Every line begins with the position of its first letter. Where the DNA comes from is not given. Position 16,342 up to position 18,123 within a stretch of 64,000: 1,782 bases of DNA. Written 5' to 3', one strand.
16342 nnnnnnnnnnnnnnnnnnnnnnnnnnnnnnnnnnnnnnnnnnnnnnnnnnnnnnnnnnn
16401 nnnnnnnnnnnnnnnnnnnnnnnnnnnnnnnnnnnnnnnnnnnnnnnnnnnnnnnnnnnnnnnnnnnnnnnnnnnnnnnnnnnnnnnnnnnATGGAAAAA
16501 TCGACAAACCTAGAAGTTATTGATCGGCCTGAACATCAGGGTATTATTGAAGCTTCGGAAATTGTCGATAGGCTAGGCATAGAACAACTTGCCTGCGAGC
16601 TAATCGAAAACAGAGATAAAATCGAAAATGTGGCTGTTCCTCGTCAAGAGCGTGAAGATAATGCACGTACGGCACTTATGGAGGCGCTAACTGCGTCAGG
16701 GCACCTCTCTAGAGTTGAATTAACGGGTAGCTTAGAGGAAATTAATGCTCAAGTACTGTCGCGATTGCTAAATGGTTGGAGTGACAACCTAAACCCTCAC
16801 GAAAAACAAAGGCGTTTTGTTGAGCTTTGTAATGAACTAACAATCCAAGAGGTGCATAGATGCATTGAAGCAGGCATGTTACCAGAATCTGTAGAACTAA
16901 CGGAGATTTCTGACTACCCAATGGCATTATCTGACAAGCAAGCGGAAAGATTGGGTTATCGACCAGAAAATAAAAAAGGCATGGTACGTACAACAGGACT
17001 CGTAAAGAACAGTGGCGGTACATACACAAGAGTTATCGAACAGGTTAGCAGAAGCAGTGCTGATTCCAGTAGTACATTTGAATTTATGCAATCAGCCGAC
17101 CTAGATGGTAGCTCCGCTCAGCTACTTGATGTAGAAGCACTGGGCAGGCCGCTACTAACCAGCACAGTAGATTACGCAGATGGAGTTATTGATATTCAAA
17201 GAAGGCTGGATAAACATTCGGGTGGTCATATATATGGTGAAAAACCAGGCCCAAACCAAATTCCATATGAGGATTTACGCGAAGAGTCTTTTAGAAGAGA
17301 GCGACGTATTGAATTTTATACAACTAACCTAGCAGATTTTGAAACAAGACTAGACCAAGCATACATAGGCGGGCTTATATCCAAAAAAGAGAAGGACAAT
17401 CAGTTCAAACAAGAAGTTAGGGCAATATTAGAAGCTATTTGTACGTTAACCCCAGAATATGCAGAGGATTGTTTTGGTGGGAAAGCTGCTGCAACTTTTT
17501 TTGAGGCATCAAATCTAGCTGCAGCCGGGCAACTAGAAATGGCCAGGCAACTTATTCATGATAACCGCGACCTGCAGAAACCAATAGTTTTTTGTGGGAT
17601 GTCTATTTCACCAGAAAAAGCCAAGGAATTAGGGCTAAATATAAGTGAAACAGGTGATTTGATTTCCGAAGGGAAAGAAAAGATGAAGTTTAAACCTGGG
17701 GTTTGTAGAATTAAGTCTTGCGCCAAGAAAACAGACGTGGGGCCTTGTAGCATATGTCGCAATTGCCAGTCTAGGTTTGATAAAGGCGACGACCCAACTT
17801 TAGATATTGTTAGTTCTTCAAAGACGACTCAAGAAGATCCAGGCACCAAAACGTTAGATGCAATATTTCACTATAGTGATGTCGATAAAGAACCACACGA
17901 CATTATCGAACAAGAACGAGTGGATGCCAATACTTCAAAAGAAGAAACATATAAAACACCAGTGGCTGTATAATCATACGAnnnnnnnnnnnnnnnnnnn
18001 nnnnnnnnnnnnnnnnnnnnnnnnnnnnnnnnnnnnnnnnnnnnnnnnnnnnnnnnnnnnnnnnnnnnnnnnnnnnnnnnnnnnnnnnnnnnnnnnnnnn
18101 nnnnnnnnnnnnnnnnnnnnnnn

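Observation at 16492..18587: The B12-controlled genes are a 493-aa protein of unknown function with a Cys4 ribbon, plus a NadD-like adenylyltransferase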

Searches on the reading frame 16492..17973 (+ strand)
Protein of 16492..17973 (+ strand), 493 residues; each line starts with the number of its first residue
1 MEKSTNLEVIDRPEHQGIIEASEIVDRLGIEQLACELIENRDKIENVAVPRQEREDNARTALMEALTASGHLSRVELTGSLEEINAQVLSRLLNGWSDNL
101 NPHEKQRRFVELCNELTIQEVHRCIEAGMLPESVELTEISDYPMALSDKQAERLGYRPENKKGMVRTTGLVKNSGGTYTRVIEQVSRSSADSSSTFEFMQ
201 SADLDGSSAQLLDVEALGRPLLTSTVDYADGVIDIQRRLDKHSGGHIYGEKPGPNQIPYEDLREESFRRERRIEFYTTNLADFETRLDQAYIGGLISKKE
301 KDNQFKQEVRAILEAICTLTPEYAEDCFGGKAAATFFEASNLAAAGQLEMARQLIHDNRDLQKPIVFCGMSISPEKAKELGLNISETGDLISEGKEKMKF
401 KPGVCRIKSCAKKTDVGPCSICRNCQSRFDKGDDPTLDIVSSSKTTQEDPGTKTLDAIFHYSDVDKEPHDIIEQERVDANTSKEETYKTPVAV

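Call 5: search_protein_families(library=pfam, proteins=[window:16492-17973:+], max_evalue=1)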
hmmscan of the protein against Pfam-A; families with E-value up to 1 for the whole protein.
window:16492-17973:+ (493 aa): 2 families
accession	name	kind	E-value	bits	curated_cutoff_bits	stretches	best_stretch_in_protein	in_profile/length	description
PF23116.1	HHD_RTEL1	-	0.076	13.8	27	1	91-121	71-100/102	RTEL1, HHD domain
PF06690.17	HcgC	-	0.18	11.8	31.4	1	140-192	133-185/248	FeGP cofactor biosynthesis protein, methyltransferase HcgC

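Call 6: search_protein_families(library=ncbifam, proteins=[window:16492-17973:+], max_evalue=1)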
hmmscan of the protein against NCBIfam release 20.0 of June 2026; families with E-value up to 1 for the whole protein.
window:16492-17973:+ (493 aa): 0 families

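Call 7: search_solved_structures(query=window:16492-17973:+, max_evalue=10, show_alignments=2)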
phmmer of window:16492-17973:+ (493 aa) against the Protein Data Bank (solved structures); distinct sequences matched with E-value up to 10: 0.

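Call 8: find_homologous_proteins(query=window:16492-17973:+, max_evalue=0.001)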
Query window:16492-17973:+ (493 aa): 120 proteins with E <= 0.001 among 8000 candidates.
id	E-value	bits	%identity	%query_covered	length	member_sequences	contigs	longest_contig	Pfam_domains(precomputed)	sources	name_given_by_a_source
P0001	0.0e+0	1102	100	100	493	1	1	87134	-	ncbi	-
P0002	3.8e-170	585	60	93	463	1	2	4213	-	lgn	-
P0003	5.6e-162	558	58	93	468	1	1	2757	-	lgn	-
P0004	2.5e-138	480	53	90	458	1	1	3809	-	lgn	-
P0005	1.4e-130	455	52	89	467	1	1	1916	-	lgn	-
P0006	2.1e-130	454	49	89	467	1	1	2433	-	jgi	-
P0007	3.6e-127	444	52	85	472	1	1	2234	-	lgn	-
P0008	1.8e-126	441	50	88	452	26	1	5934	-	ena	-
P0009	1.9e-126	441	49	88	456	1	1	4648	-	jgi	jgi:hypothetical protein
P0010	1.1e-125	439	49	86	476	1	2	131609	-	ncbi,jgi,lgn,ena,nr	ncbi:MAG TPA: hypothetical protein VK694_02500 [Verrucomicrobiae bacterium]|nr:hypothetical protein 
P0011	1.2e-124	435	50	88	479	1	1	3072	-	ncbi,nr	ncbi:hypothetical protein KW789_02805 [Candidatus Saccharibacteria bacterium]|nr:hypothetical protei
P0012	3.0e-124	434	50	85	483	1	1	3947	-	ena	-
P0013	6.1e-124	433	49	86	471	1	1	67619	-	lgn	-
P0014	1.3e-123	432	48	88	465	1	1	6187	-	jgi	jgi:hypothetical protein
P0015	1.4e-123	432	51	86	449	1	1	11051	-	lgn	-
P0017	5.7e-123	430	50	86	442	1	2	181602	-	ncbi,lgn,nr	ncbi:MAG TPA: hypothetical protein VLF39_04515 [Candidatus Saccharimonadales bacterium]|nr:hypotheti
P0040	1.0e-115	406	48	88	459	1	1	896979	-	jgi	jgi:hypothetical protein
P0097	6.7e-82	294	41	84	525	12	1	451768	-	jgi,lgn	jgi:hypothetical protein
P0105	3.1e-72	262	40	84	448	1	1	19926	-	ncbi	-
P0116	1.2e-61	228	33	86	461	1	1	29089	-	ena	-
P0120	7.4e-53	199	38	71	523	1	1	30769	-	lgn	-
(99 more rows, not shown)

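Call 14: find_encoding_contigs(protein=P0017, flank=5000, max_places=2)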
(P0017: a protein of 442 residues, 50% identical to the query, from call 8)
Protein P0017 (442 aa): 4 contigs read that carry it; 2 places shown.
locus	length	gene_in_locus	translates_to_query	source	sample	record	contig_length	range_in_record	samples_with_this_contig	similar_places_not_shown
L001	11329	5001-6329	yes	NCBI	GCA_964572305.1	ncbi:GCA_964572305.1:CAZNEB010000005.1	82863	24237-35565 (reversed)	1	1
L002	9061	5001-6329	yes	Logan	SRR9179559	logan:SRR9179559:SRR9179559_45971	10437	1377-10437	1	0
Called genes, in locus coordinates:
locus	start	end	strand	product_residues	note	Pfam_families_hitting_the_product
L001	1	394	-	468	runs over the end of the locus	PF02397:Bac_transf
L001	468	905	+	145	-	PF04138:GtrA_DPMS_TM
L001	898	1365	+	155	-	PF01726:LexA_DNA_bind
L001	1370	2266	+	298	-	PF00005:ABC_tran, PF13304:AAA_21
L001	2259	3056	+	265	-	PF12679:ABC2_membrane_2, PF01061:ABC2_membrane, PF10920:DUF2705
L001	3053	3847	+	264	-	PF02673:BacA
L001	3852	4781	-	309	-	-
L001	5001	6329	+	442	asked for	-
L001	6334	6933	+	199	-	PF01467:CTP_transf_like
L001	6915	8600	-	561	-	PF00999:Na_H_Exchanger, PF02254:TrkA_N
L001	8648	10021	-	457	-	PF01566:Nramp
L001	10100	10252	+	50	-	-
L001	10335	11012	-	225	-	PF13462:Thioredoxin_4, PF01323:DSBA, PF13743:Thioredoxin_5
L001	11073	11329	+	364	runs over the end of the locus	PF00571:CBS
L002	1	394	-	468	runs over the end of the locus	PF02397:Bac_transf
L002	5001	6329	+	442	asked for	-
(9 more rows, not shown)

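Call 15: find_encoding_contigs(protein=P0040, flank=5000, max_places=2)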
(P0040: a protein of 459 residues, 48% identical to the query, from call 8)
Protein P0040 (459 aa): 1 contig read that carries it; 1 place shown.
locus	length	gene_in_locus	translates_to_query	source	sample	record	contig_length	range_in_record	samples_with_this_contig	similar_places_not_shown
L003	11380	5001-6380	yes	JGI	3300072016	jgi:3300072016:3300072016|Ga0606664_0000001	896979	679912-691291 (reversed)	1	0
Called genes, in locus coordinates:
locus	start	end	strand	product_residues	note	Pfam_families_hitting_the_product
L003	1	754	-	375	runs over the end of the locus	PF13439:Glyco_transf_4, PF20706:GT4-conflict, PF00534:Glycos_transf_1, PF13692:Glyco_trans_1_4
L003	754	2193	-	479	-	PF13727:CoA_binding_3, PF02397:Bac_transf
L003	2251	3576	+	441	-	PF04932:Wzy_C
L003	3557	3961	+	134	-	PF04138:GtrA_DPMS_TM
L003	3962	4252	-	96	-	-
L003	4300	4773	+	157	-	PF01726:LexA_DNA_bind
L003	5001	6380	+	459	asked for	-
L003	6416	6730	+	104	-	PF19698:DUF6197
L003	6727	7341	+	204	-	PF01467:CTP_transf_like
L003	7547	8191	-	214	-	PF13098:Thioredoxin_2 (weak), PF13462:Thioredoxin_4, PF01323:DSBA, PF13743:Thioredoxin_5 (weak)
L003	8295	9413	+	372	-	PF00571:CBS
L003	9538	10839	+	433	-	PF01336:tRNA_anti-codon, PF00152:tRNA-synt_2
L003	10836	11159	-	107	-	-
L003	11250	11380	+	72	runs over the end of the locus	PF02416:TatA_B_E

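Call 16: find_encoding_contigs(protein=P0097, flank=5000, max_places=2)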
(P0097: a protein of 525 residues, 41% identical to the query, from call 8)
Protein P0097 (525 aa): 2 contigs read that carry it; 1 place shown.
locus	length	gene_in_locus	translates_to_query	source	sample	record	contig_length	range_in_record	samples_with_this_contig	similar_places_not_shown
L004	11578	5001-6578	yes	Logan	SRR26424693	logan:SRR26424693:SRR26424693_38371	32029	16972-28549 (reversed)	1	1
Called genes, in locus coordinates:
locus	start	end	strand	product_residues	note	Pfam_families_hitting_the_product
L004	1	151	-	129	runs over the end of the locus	-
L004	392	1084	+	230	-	-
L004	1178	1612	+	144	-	PF13473:Cupredoxin_1, PF00127:Copper-bind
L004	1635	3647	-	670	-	-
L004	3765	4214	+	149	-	PF04120:Iron_permease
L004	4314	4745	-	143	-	-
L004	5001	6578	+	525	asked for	-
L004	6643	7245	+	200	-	PF01467:CTP_transf_like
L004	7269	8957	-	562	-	PF00999:Na_H_Exchanger, PF02254:TrkA_N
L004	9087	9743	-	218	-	PF13098:Thioredoxin_2 (faint), PF13462:Thioredoxin_4, PF01323:DSBA, PF13743:Thioredoxin_5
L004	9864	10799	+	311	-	PF00571:CBS (faint)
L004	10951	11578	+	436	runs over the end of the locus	PF01336:tRNA_anti-codon, PF00152:tRNA-synt_2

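Call 18: find_encoding_contigs(protein=P0105, flank=5000, max_places=1)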
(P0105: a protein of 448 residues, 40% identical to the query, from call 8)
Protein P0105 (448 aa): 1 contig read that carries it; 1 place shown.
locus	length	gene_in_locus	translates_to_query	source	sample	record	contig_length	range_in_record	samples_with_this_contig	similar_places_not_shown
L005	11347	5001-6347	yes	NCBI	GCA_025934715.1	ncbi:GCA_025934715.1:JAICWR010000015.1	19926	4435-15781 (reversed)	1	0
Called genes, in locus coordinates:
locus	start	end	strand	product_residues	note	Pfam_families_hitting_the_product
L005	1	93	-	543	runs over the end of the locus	PF06609:TRI12, PF07690:MFS_1, PF00083:Sugar_tr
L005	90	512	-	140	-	PF22381:Staph_reg_Sar_Rot (weak), PF01047:MarR, PF12802:MarR_2, PF13463:HTH_27 (weak)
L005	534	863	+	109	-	-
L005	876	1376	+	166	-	PF01569:PAP2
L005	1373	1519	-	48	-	PF18919:DUF5670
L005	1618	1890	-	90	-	-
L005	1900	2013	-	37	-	-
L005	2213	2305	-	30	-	-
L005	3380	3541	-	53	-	-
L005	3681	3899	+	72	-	-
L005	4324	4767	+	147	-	-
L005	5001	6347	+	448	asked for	-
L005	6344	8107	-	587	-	PF00999:Na_H_Exchanger, PF02254:TrkA_N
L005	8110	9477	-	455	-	PF01566:Nramp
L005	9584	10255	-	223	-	PF13462:Thioredoxin_4, PF01323:DSBA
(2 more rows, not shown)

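Call 19: find_encoding_contigs(protein=P0120, flank=5000, max_places=1)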
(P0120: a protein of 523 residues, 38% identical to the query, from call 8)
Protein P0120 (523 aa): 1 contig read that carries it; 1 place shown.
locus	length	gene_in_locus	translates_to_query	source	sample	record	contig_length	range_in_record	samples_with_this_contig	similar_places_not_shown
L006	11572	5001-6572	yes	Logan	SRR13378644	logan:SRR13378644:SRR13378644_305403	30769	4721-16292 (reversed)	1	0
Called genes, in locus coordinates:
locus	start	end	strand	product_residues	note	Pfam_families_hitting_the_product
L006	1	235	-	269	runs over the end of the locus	-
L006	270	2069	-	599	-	PF00082:Peptidase_S8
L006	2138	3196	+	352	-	PF01368:DHH, PF02272:DHHA1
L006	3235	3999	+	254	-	PF00005:ABC_tran, PF13304:AAA_21 (weak)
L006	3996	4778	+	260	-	PF01061:ABC2_membrane, PF12698:ABC2_membrane_3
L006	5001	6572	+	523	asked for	-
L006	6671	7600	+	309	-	PF01544:CorA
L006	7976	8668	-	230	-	PF13462:Thioredoxin_4, PF13098:Thioredoxin_2 (faint), PF01323:DSBA, PF13743:Thioredoxin_5 (faint)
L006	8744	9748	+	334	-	PF00571:CBS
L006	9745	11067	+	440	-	PF01336:tRNA_anti-codon, PF00152:tRNA-synt_2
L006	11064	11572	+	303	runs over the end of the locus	-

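Call 20: find_encoding_contigs(protein=P0116, flank=5000, max_places=1)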
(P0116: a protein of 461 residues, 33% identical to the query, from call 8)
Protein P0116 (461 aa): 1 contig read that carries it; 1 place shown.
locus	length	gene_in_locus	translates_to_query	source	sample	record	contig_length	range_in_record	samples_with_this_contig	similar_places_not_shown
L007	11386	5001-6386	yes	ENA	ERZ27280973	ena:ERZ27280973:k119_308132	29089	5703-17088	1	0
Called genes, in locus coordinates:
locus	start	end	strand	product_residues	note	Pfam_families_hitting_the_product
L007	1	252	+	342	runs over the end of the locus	-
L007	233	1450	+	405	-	-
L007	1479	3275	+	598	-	-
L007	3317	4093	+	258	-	PF04402:SIMPL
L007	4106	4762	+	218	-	-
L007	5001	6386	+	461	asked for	-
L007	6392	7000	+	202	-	PF01467:CTP_transf_like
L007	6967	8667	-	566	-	PF00999:Na_H_Exchanger, PF02254:TrkA_N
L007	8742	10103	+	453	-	PF01566:Nramp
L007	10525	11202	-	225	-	PF13462:Thioredoxin_4, PF13098:Thioredoxin_2 (faint), PF01323:DSBA, PF13743:Thioredoxin_5 (faint)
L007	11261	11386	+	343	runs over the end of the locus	PF01595:CNNM, PF00571:CBS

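Call 22: search_protein_representatives(protein=window:16492-17973:+)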
Query: 493 residues. Proteins with E-value up to 0.001 (for the whole library): 182; up to 1e-10: 91; up to 1e-30: 59. The best 150 are listed.
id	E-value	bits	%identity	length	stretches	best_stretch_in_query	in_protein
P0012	9.6e-125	433.8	51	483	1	15-436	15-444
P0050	1.2e-113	397.3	46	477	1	6-450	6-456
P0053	4.2e-112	392.1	48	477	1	29-445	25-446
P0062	5.3e-109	381.9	49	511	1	12-413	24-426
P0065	1.6e-108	380.4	47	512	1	16-438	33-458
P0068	1.2e-106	374.2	46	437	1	33-432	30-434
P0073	4.2e-102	359.2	46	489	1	18-436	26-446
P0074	4.8e-102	359.0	47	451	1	14-432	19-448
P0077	1.1e-100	354.5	49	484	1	8-406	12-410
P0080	3.2e-100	353.0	47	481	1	15-436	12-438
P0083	2.0e-97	343.7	46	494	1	13-431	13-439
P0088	4.4e-96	339.3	43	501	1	29-436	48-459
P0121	6.9e-95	335.4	47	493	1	22-436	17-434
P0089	1.1e-92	328.1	41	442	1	9-433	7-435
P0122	2.9e-89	316.9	44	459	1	12-436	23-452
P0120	2.4e-53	198.5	38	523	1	21-371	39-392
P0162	1.8e-23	99.9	29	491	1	26-380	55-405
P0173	9.1e-15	71.3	27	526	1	18-420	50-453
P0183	9.4e-12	61.3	25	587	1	23-377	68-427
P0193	4.8e-10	55.7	56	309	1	380-440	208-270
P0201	4.0e-08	49.4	53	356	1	392-456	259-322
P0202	4.0e-08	49.4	48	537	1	379-441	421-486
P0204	4.2e-08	49.3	43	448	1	349-446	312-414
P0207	5.6e-08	48.9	48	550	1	399-461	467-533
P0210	2.0e-07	47.1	50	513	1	385-438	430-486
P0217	5.9e-07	45.5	58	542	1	393-441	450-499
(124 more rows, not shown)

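Call 23: predict_structure(alignment_id=A1)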
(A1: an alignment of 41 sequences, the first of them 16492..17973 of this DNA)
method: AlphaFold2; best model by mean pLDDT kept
length: 493 residues; sequences in the alignment: 41
mean_pLDDT: 86.4   pTM: 0.83
mean pLDDT of the five models: 86.4, 84.2, 84.0, 83.7, 82.5
residues with pLDDT >= 90: 353; 70-90: 64; 50-70: 21; < 50: 55
segments of 3 or more residues with pLDDT < 50: 1-3, 381-383, 445-493
pLDDT, mean of each block of 10 residues (from residue 1): 53 86 97 98 92 95 92 97 96 94 97 98 98 98 95 92 97 97 95 94 88 97 96 96 88 89 95 95 94 92 92 96 94 97 95 95 88 64 68 91 90 91 95 86 49 43 40 44 37 36
secondary structure, 60 per line:
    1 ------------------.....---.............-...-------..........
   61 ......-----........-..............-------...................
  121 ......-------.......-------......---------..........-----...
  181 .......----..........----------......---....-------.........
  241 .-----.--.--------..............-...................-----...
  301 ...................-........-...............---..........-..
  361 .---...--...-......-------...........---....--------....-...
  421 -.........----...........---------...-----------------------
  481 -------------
elements in order: H27-39 H51-66 E72-79 H81-94 H102-126 E134-140 H148-153 E163-172 E178-187 H192-201 H212-217 E221-224 H232-241 H259-272 H274-292 H298-319 H321-328 H330-344 H348-357 E365-367 E370-372 H374-379 H387-397 E401-404 E413-416 H423-430 H435-445

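Call 30: fold_search(model_id=the predicted structure, library=pdb)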
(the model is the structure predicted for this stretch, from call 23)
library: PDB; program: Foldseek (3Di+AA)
matches with E <= 10: 669; with E <= 0.001: 0
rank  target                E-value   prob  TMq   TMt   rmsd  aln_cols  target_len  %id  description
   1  9xps_5                1.4e-01  0.25  0.08  0.15   9.8       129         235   11  The neck structure of the Phage Phikz (released 2026-02-11)
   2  9grn_D                2.2e-01  0.08  0.12  0.13  18.8       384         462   10  Crystal structure of the engineered C-terminal phosphatase domain from Saccharomyces cerevisiae Vip1 (apo, loop deleti (released 2025-02-26)
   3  9xps_3                2.3e-01  0.18  0.08  0.14  10.5       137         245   12  The neck structure of the Phage Phikz (released 2026-02-11)
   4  9xps_1                2.6e-01  0.25  0.08  0.15   9.8       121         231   12  The neck structure of the Phage Phikz (released 2026-02-11)
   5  9t0n                  2.6e-01  0.21  0.13  0.18  15.8       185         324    8  Crystal structure of TagF (ACIAD2683) from Acinetobacter baylyi ADP1 (released 2025-11-12)
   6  5gpo_A                2.7e-01  0.10  0.06  0.20  17.4       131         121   11  The sensor domain structure of the zinc-responsive histidine kinase CzcS from Pseudomonas Aeruginosa (released 2017-08-09)
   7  5gpo_B                3.6e-01  0.08  0.06  0.19  17.5       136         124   15  The sensor domain structure of the zinc-responsive histidine kinase CzcS from Pseudomonas Aeruginosa (released 2017-08-09)
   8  3znt                  4.2e-01  0.12  0.11  0.18  15.2       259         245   10  Crystal structure of OXA-24 class D beta-lactamase with tazobactam (released 2014-01-08)
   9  9grh_C                4.2e-01  0.07  0.13  0.13  17.9       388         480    9  Crystal structure of the C-terminal phosphatase domain from Saccharomyces cerevisiae Vip1 (apo) (released 2025-02-26)
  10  2i82_A                4.8e-01  0.06  0.08  0.11  15.1       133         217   14  Crystal structure of pseudouridine synthase RluA: indirect sequence readout through protein-induced RNA structure (released 2006-11-21)
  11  9xps_7                5.1e-01  0.06  0.08  0.14  15.4       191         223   12  The neck structure of the Phage Phikz (released 2026-02-11)
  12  2o2a_A                6.8e-01  0.11  0.09  0.25  13.8       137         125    9  The crystal structure of a protein of unknown function from Streptococcus agalactiae (released 2006-12-26)
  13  5f9a_A                6.8e-01  0.03  0.12  0.13  26.8       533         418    8  Blood group antigen binding adhesin BabA of Helicobacter pylori strain P436 in complex with blood group H Lewis b hexa (released 2016-01-20)
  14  4f94                  7.2e-01  0.10  0.11  0.18  14.7       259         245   10  Structure of the Class D Beta-Lactamase OXA-24 K84D in Acyl-Enzyme Complex with Oxacillin (released 2013-08-14)
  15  6i4y_B                7.2e-01  0.06  0.09  0.20  17.0       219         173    9  X-ray structure of the human mitochondrial PRELID3b-TRIAP1 complex (released 2019-03-20)
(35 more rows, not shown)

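Call 31: search_protein_families(library=pfam, proteins=[P0202, P0207, P0210, P0217, P0204, P0201, P0193, P0162, P0173, P0183], max_evalue=0.1)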
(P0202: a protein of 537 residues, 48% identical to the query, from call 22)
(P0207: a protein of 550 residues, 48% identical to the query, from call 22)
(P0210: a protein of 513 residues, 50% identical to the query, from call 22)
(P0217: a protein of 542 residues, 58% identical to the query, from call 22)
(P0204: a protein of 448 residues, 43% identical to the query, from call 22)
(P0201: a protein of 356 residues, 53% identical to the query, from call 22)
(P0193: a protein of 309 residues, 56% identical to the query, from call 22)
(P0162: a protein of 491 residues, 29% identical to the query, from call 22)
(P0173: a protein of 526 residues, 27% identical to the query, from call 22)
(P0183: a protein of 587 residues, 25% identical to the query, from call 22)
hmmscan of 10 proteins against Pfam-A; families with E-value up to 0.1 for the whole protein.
P0202 (537 aa): 0 families

P0207 (550 aa): 0 families

P0210 (513 aa): 0 families

P0217 (542 aa): 1 family
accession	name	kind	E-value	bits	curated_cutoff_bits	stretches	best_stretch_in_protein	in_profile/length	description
PF15737.10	DUF4685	-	0.013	16.6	27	1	335-390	9-65/117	Domain of unknown function (DUF4685)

P0204 (448 aa): 0 families

P0201 (356 aa): 0 families

P0193 (309 aa): 0 families

P0162 (491 aa): 1 family
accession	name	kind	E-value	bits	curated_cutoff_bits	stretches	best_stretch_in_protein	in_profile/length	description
PF20020.4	DUF6431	-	0.081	13.2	26.6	0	419-451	31-63/82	Domain of unknown function (DUF6431)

P0173 (526 aa): 0 families

P0183 (587 aa): 0 families

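Call 32: list_cluster_members(proteins=[P0210, P0202, P0204, P0001, P0162, P0183])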
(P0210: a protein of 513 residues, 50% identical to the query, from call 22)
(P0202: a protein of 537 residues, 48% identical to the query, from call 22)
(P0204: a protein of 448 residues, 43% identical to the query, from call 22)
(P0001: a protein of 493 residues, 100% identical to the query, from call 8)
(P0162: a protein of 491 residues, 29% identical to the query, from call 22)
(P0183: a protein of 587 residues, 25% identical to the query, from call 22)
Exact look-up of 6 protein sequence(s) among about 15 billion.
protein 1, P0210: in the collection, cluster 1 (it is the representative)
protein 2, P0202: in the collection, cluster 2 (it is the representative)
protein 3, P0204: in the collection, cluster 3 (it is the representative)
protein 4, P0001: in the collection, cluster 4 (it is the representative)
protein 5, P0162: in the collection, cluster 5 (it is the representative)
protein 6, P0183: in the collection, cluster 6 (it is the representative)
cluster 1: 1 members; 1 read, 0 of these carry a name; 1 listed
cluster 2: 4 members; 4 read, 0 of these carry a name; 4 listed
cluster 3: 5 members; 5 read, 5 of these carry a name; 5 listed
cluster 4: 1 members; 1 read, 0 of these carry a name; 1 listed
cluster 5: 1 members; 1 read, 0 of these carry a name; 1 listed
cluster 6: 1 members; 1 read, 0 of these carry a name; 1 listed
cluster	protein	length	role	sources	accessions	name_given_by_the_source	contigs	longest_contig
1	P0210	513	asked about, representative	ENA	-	-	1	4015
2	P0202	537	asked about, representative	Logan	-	-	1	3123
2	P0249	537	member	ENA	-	-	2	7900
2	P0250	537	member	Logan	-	-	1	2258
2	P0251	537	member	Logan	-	-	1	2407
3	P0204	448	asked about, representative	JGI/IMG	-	hypothetical protein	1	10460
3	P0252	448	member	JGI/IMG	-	hypothetical protein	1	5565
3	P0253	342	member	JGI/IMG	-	hypothetical protein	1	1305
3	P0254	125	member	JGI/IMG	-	hypothetical protein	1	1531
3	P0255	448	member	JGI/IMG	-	hypothetical protein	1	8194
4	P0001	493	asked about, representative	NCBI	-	-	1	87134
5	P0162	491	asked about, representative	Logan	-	-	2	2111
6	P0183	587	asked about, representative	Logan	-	-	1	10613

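Call 34: find_encoding_contigs(protein=P0204, flank=5000, max_places=2)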
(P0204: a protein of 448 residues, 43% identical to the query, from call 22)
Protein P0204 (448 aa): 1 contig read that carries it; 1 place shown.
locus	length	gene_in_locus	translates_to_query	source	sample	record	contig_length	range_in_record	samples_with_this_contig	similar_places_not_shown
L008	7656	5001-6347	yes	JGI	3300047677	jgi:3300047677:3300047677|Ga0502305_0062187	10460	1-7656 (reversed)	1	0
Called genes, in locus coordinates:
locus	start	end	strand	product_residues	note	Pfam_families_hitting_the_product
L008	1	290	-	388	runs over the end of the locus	PF13439:Glyco_transf_4, PF20706:GT4-conflict (weak), PF00534:Glycos_transf_1, PF13692:Glyco_trans_1_4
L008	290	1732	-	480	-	PF13727:CoA_binding_3 (weak), PF02397:Bac_transf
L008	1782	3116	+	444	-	PF04932:Wzy_C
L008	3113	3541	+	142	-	PF04138:GtrA_DPMS_TM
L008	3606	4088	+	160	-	PF01726:LexA_DNA_bind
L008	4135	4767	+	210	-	-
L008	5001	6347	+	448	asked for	-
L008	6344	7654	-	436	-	?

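Call 95: search_protein_families(library=phrogs, proteins=[window:16492-17973:+, P0210, P0204], max_evalue=0.01)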
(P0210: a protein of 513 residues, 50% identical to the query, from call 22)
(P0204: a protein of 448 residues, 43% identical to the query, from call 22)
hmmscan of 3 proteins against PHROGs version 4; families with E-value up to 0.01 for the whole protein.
window:16492-17973:+ (493 aa): 0 families

P0210 (513 aa): 0 families

P0204 (448 aa): 0 families

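Call 96: search_protein_families(library=padloc, proteins=[window:16492-17973:+, P0210, P0204], max_evalue=0.01)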
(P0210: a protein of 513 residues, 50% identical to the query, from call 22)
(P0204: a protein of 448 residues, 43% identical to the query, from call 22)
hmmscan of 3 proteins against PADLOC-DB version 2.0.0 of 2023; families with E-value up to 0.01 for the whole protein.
window:16492-17973:+ (493 aa): 0 families

P0210 (513 aa): 0 families

P0204 (448 aa): 0 families
